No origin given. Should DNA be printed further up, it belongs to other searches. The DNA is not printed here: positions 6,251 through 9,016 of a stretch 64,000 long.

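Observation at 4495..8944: Uncharacterised two-gene cassette between narG and a decapitated protease gene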

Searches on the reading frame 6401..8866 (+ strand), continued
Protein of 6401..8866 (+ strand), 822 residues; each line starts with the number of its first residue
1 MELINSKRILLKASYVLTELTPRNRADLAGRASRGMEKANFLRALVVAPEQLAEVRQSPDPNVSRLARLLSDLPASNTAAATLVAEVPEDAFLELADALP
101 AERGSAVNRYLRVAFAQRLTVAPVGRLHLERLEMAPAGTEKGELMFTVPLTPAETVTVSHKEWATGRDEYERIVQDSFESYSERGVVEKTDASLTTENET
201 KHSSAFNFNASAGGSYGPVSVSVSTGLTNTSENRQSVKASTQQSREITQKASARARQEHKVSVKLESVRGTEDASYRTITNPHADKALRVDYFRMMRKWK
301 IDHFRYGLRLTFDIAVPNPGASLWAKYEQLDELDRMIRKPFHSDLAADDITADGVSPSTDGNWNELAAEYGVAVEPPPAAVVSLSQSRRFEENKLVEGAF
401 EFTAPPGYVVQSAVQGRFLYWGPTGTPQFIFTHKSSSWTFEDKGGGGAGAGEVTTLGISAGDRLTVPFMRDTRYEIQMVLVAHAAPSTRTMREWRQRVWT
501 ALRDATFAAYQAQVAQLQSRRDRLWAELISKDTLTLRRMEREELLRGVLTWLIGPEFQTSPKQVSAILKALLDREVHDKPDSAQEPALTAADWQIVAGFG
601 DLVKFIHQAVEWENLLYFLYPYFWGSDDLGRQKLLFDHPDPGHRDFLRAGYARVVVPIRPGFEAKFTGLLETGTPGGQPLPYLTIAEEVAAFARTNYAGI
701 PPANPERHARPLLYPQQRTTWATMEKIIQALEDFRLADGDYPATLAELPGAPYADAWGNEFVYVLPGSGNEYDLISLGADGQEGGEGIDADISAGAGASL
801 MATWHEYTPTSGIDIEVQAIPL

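Call 55: find_related_loci(query=A2, collection=genome_contigs, flank=10000)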
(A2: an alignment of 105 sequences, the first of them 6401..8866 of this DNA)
Query A2 (822 aa) in genome_contigs; peptide patterns used: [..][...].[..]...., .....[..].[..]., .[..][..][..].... (x = any residue, [..] = any of these).
234 stretches matched a pattern; 181 encode a relative of the query (tblastn E <= 1e-3); the best 80 are kept; 79 distinct loci.
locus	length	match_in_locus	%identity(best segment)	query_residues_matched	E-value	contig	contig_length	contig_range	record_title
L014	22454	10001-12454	61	1-822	0e+0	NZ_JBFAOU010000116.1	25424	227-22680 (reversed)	Catellatospora sp. NPDC049609 NPDC049609_104_H2.ctg-0116, whole genome shotgun sequence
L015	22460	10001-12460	60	1-822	0e+0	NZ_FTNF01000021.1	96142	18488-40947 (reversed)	Micromonospora avicenniae strain DSM 45758, whole genome shotgun sequence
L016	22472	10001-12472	52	1-819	0e+0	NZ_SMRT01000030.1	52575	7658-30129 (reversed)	Paenibacillus piri strain MS74 contig30, whole genome shotgun sequence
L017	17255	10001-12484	53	1-817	0e+0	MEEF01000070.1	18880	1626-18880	MAG: Mesorhizobium sp. SCN 65-20 ABS58_C0070, whole genome shotgun sequence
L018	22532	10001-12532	51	1-819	0e+0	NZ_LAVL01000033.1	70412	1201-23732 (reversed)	Nonomuraea sp. SBT364 scaffold33_size70412, whole genome shotgun sequence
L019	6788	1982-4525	51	1-819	0e+0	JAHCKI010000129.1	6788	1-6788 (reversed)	MAG: Rhodospirillales bacterium isolate TGS_PRO24 PRO24_129, whole genome shotgun sequence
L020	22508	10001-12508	51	1-821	0e+0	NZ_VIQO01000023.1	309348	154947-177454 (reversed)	Catellatospora sichuanensis strain H14505 Scaffold15_1, whole genome shotgun sequence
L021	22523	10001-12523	48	1-821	0e+0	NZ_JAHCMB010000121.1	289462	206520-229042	Paenibacillus sinensis strain HN-1 scaffold22, whole genome shotgun sequence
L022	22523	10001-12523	46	1-822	0e+0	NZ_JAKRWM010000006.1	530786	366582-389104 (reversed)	Cohnella mopanensis strain YIM B01951 contig6, whole genome shotgun sequence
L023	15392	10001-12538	45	1-817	0e+0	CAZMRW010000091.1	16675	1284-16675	MAG TPA_asm: uncultured Methylococcaceae bacterium isolate binchicken_co245_326 genome assembly, contig: NODE_3619_lengt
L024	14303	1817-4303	46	2-817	0e+0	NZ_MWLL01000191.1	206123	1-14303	Kineosporia sp. R_H_3 ECOMGDLI_191, whole genome shotgun sequence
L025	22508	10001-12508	45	1-817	0e+0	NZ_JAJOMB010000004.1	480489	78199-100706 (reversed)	Kineosporia babensis strain JCM 31032 4, whole genome shotgun sequence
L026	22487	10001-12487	46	1-821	0e+0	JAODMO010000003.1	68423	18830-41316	MAG: Microbacteriaceae bacterium isolate RYN_93 scaffold_1501, whole genome shotgun sequence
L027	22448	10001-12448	61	1-820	0e+0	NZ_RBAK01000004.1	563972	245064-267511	Micromonospora endolithica strain JCM 12677 contig0004, whole genome shotgun sequence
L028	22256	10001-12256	40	115-817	3e-177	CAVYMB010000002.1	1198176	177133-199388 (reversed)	MAG: uncultured Thermoleophilia bacterium isolate MFD05841.bin.1.157 genome assembly, contig: contig_219, whole genome s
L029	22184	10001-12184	41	115-817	6e-175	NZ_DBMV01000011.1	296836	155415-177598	MAG: Ralstonia sp. UBA689 UBA689_contig_146, whole genome shotgun sequence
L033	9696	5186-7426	39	115-817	2e-172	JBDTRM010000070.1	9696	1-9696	MAG: Bacteroidia bacterium isolate cluster3_bin.247 NODE_32637_length_9696_cov_8.550876, whole genome shotgun sequence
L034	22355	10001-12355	39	23-815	5e-171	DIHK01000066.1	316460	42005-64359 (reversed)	MAG TPA_asm: Nitrospira sp. UBA5698 UBA5698_contig_128, whole genome shotgun sequence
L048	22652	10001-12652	37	3-817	1e-161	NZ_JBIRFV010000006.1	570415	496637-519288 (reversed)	Streptomyces sp. NPDC018029 NPDC018029_256_E10.ctg-0006, whole genome shotgun sequence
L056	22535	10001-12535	37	3-818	3e-155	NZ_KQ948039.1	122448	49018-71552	Streptomyces cellostaticus strain DSM 40189 PRJNA299219_s025, whole genome shotgun sequence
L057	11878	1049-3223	40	111-818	2e-155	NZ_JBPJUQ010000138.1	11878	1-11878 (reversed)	Streptosporangium sp. G11 G11_scaffold138, whole genome shotgun sequence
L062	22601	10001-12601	37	2-817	2e-150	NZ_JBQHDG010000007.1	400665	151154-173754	Phytohabitans sp. LJ34 LJ34-1_scaffold7, whole genome shotgun sequence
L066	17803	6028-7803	42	115-705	2e-147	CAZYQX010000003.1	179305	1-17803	MAG TPA_asm: uncultured Pseudomonadales bacterium isolate SRP220891_co1_91 genome assembly, contig: NODE_75_length_17930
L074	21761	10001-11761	40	114-706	1e-133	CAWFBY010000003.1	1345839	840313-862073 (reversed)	MAG: uncultured Actinomycetota bacterium isolate MFD04651.bin.1.234 genome assembly, contig: contig_1905, whole genome s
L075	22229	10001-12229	36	2-705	7e-129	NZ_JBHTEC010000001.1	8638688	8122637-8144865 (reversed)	Streptomyces lutosisoli strain CGMCC 4.7198 contig_1, whole genome shotgun sequence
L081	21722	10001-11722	37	115-712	1e-124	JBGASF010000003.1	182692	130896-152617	MAG: Polyangia bacterium isolate MAG_MBR_AS.47 MBRAS-47_NODE_3_length_182692_cov_5.865876, whole genome shotgun sequence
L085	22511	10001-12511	48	1-822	0e+0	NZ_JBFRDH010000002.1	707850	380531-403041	Lysobacter sp. TAF61 SCAFFOLD_1, whole genome shotgun sequence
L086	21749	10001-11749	38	115-701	3e-117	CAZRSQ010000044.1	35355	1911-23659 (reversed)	MAG TPA_asm: uncultured Kofleriaceae bacterium isolate SRP287051_co2_177 genome assembly, contig: NODE_2584_length_35355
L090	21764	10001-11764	36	111-704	5e-115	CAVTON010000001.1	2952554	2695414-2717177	MAG: uncultured Acidobacteriota bacterium isolate MFD00822.bin.1.116 genome assembly, contig: contig_51131, whole genome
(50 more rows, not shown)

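Call 59: search_protein_families(library=pfam, proteins=[L034:12395-13765:+, L033:7491-9032:+, L048:12690-13832:+, L086:11881-15000:+, L029:12267-13322:+, L056:12569-13729:+, L057:3255-5405:+, L066:7866-8900:+, L081:11834-12871:+, L062:12656-14650:+], max_evalue=0.01)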
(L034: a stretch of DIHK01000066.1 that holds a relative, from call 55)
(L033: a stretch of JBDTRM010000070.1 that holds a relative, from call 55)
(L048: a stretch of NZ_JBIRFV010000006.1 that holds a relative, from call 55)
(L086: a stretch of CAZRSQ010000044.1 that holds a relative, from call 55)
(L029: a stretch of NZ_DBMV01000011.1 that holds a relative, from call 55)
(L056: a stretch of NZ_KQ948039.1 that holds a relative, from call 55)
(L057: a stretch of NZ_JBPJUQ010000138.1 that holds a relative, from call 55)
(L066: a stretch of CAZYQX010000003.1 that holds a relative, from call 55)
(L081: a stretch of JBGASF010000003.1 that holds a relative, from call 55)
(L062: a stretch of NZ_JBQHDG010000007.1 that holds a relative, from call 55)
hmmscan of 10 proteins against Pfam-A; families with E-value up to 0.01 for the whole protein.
L034:12395-13765:+ (457 aa): 0 families

L033:7491-9032:+ (514 aa): 3 families
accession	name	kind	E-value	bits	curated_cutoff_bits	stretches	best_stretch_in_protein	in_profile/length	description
PF13091.12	PLDc_2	-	1.2e-21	77.4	27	2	273-414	3-125/132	PLD-like domain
PF00614.28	PLDc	-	2.9e-13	49.6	21.9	2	370-393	5-28/28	Phospholipase D Active site motif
PF07894.18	SACK1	-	7.5e-05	22.8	21.4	1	109-210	169-267/274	Scaffolding anchor of CK1 domain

L048:12690-13832:+ (381 aa): 0 families

L086:11881-15000:+ (1040 aa): 1 family
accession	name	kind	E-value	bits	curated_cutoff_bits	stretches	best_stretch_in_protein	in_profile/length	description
PF11137.13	DUF2909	-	0.004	17.4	31.4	1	650-691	14-53/60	Protein of unknown function (DUF2909)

L029:12267-13322:+ (352 aa): 0 families

L056:12569-13729:+ (387 aa): 0 families

L057:3255-5405:+ (717 aa): 7 families
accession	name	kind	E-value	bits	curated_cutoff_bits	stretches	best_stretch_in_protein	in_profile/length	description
PF02450.21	LCAT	-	3.1e-10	40.3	21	1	150-270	89-203/392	Lecithin:cholesterol acyltransferase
PF07819.20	PGAP1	-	3.5e-09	37.2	24.3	1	181-231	87-136/233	PGAP1-like alpha/beta domain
PF05057.20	DUF676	-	5.2e-08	33.1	20.3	1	182-232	75-133/217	Putative serine esterase (DUF676)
PF24096.1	DUF7379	-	1.3e-06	28.9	33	1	149-227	37-115/191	Domain of unknown function (DUF7379)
PF02089.21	Palm_thioest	-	0.0002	21.6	26.8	1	182-232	69-118/254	Palmitoyl protein thioesterase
PF18750.7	SNAD4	-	0.001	19.5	27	1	594-657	10-75/130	Secreted Novel AID/APOBEC-like Deaminase 4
PF08210.17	APOBEC_N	-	0.0014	19.1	25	1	595-657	31-89/170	APOBEC-like N-terminal domain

L066:7866-8900:+ (345 aa): 1 family
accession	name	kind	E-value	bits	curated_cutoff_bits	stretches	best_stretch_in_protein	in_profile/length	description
PF13365.12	Trypsin_2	-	3.1e-11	44.6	27.6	1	97-282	2-144/144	Trypsin-like peptidase domain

L081:11834-12871:+ (346 aa): 0 families

L062:12656-14650:+ (665 aa): 1 family
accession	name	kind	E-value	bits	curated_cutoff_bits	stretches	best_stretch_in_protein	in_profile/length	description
PF08924.17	Rv2525c_GlyHyd-like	-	3.2e-08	34.4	27.2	1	72-187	35-133/198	Rv2525c-like, glycoside hydrolase-like domain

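Call 62: search_protein_families(library=phrogs, proteins=[window:6401-8866:+], max_evalue=0.1)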
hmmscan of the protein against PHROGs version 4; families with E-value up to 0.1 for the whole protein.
window:6401-8866:+ (822 aa): 0 families

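Call 63: search_dna_similar(query=window:6401-8866:+, collection=phages, mode=protein, max_evalue=0.001)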
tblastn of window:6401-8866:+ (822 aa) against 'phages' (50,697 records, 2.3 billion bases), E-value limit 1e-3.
No match.

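Call 64: search_dna_similar(query=window:6401-8866:+, collection=plasmids, mode=protein, max_evalue=0.001)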
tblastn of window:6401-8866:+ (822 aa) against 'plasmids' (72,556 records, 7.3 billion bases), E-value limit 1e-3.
Records with a match: 17; places in all: 17; records where one place covers at least 80% of the query: 1.
Best place of each record, by identity: <60% 17.
By first word of the organism name: Sinorhizobium 4; Streptomyces 2; Ensifer 2; Burkholderia 2; Aulosira 1; Nonomuraea 1; Tsukamurella 1; Chryseobacterium 1; Cupriavidus 1; Natronorubrum 1; and 1 more.
By predicted mobility (MOB-suite, as given by PLSDB): non-mobilizable 13; mobilizable 2; conjugative 2.
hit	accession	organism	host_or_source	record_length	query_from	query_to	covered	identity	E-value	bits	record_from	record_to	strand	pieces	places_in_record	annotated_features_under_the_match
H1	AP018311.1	Aulosira laxa NIES-50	-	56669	41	819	95%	31.6%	1e-92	327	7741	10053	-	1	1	hypothetical protein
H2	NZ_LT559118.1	Nonomuraea gerenzanensis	-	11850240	123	817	70%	37.4%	3e-39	309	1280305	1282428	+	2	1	none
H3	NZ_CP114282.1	Streptomyces aurantiacus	cell culture,Gobi habitat soil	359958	485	705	27%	27.3%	3e-7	62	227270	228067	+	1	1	hypothetical protein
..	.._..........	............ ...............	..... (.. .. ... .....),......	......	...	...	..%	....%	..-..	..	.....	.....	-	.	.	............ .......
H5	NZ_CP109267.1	Streptomyces sp. NBC_01643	-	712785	603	701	12%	39.3%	6e-11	74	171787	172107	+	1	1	hypothetical protein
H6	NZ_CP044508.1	Chryseobacterium sp.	Silurus asotus,Whole genome ...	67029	602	689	11%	43.2%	2e-11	76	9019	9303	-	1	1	hypothetical protein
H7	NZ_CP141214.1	Sinorhizobium meliloti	alfalfa,Isolate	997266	600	705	13%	34.5%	9e-10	71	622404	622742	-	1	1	hypothetical protein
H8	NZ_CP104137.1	Sinorhizobium sp. C101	Phaseolus vulgaris,cell ...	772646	600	705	13%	34.5%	2e-9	69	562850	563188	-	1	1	hypothetical protein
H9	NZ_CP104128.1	Sinorhizobium sp. M103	Phaseolus vulgaris,cell ...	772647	600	705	13%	34.5%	2e-9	69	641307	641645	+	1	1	hypothetical protein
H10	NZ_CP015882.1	Ensifer adhaerens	silty clay loam soil (pH 6.1)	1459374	602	691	11%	40.2%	6e-11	74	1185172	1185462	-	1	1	none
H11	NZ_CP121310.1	Ensifer adhaerens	bacterial colony,soil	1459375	602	691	11%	40.2%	6e-11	74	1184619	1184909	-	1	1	none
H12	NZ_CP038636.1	Cupriavidus oxalaticus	whole organism,sewage sludge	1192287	603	683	10%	43.9%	1e-11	77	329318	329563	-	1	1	none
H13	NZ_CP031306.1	Natronorubrum bangense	Cell culture,The Bange salt-alkaline ...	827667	599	673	9%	44.0%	6e-9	68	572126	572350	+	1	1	hypothetical protein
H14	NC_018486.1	Bacillus thuringiensis HD-771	-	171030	600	674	9%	42.7%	6e-9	68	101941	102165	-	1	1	hypothetical protein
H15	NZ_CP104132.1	Sinorhizobium sp. K101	Phaseolus vulgaris,cell ...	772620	600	673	9%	42.5%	1e-6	80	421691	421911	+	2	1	hypothetical protein (x2)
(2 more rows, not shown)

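Call 65: get_annotated_region(hit=H14, flank=6000)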
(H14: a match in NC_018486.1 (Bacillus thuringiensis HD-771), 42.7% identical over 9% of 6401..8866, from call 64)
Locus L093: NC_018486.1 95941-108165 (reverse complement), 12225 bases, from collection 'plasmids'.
description: Bacillus thuringiensis HD-771 plasmid p01, complete sequence
organism: Bacillus thuringiensis HD-771 (NCBI taxid 1218175)
taxonomy: Bacteria; Bacillota; Bacilli; Bacillales; Bacillaceae; Bacillus; Bacillus thuringiensis; Bacillus thuringiensis HD-771
host: -; source: -; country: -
typing (MOB-suite, as given by PLSDB): non-mobilizable; replicon rep_cluster_125,rep_cluster_1721; mating-pair formation MPF_T
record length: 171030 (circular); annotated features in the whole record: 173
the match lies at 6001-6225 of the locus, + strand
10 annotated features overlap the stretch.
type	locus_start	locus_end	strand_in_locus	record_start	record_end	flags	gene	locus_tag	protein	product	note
CDS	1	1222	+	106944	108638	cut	-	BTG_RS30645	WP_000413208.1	helix-turn-helix domain-containing protein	-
CDS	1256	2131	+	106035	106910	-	-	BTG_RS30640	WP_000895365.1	hypothetical protein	-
CDS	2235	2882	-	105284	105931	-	-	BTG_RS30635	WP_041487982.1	DUF6037 family protein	-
CDS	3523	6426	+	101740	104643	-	-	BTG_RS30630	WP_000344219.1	hypothetical protein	-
CDS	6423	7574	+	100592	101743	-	-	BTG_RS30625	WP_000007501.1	hypothetical protein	-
CDS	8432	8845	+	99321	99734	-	-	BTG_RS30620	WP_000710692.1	DUF6018 family natural product bioysynthesis protein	-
CDS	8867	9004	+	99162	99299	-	-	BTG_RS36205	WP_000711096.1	hypothetical protein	-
CDS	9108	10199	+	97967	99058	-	-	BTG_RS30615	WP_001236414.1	DUF6094 domain-containing protein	-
CDS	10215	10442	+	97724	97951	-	-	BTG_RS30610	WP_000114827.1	hypothetical protein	-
CDS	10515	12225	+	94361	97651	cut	-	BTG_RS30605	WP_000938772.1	DEAD/DEAH box helicase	-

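Call 66: get_annotated_region(hit=H7, flank=6000)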
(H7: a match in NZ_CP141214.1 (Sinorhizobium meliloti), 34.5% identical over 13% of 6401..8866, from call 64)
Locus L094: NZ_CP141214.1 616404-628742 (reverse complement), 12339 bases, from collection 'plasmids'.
description: Sinorhizobium meliloti strain LMB1 plasmid pB, complete sequence
organism: Sinorhizobium meliloti (NCBI taxid 382)
taxonomy: Bacteria; Pseudomonadota; Alphaproteobacteria; Hyphomicrobiales; Rhizobiaceae; Sinorhizobium; Sinorhizobium meliloti
host: -; source: alfalfa,Isolate; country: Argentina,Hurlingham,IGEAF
typing (MOB-suite, as given by PLSDB): conjugative; relaxase MOBQ; mating-pair formation MPF_T
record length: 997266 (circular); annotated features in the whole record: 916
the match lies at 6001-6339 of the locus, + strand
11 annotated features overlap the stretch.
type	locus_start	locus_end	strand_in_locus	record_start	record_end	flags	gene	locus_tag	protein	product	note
CDS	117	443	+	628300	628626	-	-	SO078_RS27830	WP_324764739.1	GYD domain-containing protein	-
CDS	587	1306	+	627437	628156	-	-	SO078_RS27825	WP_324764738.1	molecular chaperone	GO:0061077 - chaperone-mediated protein folding [Evidence IEA]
CDS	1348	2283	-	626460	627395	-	-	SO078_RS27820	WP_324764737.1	LysR substrate-binding domain-containing protein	-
CDS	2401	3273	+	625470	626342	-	-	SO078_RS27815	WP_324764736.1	PhzF family phenazine biosynthesis protein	GO:0009058 - biosynthetic process [Evidence IEA]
CDS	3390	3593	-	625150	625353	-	-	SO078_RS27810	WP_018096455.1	cold-shock protein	-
CDS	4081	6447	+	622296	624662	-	-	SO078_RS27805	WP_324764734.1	hypothetical protein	-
CDS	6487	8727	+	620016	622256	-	-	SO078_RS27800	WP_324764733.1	hypothetical protein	-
CDS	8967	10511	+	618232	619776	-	-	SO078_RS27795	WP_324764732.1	MFS transporter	GO:0055085 - transmembrane transport [Evidence IEA]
CDS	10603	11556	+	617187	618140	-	-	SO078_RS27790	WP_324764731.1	SDR family oxidoreductase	-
CDS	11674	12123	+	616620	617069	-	-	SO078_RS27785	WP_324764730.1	hypothetical protein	-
CDS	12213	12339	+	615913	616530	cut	-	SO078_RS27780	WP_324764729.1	TetR/AcrR family transcriptional regulator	GO:0006355 - regulation of DNA-templated transcription [Evidence IEA]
